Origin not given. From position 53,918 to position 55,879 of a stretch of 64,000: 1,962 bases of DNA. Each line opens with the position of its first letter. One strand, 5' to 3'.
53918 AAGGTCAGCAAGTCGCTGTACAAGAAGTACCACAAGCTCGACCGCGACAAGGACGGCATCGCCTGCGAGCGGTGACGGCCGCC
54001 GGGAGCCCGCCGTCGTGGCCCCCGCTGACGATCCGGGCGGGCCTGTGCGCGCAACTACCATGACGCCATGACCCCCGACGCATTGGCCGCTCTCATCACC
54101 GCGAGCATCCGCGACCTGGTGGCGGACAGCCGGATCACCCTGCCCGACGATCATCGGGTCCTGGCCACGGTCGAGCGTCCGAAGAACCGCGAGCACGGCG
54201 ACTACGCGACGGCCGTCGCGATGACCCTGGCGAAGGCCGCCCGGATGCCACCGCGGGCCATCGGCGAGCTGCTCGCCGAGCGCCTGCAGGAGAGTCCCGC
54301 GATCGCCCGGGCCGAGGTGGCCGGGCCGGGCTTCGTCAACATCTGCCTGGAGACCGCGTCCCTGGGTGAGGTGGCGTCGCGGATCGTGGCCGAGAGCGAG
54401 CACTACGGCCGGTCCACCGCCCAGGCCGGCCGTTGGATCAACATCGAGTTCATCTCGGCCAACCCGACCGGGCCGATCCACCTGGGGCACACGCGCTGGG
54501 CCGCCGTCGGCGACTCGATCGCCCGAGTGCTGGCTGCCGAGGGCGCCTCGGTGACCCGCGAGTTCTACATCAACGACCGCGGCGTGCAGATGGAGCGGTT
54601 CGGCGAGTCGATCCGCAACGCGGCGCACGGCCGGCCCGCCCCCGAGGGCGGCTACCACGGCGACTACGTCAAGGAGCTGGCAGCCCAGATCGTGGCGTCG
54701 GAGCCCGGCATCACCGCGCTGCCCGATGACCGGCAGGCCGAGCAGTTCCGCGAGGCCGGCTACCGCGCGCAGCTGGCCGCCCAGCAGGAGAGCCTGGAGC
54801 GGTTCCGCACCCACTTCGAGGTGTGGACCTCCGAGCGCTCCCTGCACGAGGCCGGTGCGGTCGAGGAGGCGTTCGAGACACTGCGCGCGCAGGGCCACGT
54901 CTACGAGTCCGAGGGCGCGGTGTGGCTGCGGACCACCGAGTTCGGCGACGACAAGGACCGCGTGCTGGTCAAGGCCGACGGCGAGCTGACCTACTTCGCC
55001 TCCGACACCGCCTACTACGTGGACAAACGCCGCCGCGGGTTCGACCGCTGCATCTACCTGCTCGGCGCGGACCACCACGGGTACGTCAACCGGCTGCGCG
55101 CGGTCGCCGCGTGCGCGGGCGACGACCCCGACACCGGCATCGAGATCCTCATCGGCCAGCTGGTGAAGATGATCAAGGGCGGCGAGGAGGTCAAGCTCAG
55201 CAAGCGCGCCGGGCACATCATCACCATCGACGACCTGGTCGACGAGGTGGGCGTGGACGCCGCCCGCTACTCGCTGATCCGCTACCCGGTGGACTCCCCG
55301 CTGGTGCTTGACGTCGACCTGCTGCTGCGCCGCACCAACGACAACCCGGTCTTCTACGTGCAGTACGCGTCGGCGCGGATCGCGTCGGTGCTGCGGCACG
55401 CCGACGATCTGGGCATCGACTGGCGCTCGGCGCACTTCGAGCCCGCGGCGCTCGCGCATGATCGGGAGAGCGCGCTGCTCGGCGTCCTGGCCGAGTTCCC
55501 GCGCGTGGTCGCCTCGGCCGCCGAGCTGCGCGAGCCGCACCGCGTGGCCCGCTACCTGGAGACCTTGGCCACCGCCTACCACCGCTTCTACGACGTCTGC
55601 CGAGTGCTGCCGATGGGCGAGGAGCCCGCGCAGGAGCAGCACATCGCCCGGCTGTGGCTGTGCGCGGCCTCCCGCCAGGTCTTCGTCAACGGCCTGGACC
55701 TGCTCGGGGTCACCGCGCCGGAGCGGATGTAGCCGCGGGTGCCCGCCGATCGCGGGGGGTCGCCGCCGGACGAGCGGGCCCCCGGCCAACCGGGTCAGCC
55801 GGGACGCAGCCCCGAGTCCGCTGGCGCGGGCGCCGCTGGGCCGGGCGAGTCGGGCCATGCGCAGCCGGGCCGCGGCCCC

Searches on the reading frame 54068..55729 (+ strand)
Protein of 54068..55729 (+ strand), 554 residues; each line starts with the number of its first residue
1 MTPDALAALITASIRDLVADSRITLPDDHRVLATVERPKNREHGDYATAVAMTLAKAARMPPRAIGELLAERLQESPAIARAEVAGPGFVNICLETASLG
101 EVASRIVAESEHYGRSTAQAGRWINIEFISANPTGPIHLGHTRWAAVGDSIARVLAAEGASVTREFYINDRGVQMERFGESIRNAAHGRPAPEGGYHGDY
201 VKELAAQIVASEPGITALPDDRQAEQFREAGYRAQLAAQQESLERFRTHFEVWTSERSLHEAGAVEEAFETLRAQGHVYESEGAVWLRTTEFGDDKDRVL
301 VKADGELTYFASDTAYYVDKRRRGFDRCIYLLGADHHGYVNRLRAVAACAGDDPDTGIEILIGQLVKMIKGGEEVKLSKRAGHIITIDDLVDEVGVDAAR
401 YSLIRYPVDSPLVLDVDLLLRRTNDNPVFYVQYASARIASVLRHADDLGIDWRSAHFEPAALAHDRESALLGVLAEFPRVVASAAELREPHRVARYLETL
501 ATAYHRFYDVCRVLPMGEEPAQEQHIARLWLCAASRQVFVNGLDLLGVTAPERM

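Call 88: search_protein_families(library=pfam, proteins=[window:54068-55729:+], max_evalue=0.001)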
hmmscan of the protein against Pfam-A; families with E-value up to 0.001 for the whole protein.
window:54068-55729:+ (554 aa): 5 families
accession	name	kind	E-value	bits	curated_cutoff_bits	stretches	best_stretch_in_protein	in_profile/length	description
PF05746.21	DALR_1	-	1.6e-30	106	22.3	1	431-554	1-117/117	DALR anticodon binding domain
PF00750.26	tRNA-synt_1d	-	1.5e-21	77.2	23.3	2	242-394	146-298/349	tRNA synthetases class I (R), catalytic domain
PF03485.21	Arg_tRNA_synt_N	-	5.8e-21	75.3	21.5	1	7-94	4-85/85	Arginyl tRNA synthetase N terminal domain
PF09334.17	tRNA-synt_1g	-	2.4e-05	23.7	20.1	0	373-407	324-359/391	tRNA synthetases class I (M)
PF00133.28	tRNA-synt_1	-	3.1e-05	23.3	22.7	0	369-406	368-405/414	tRNA synthetases class I (I, L, M and V)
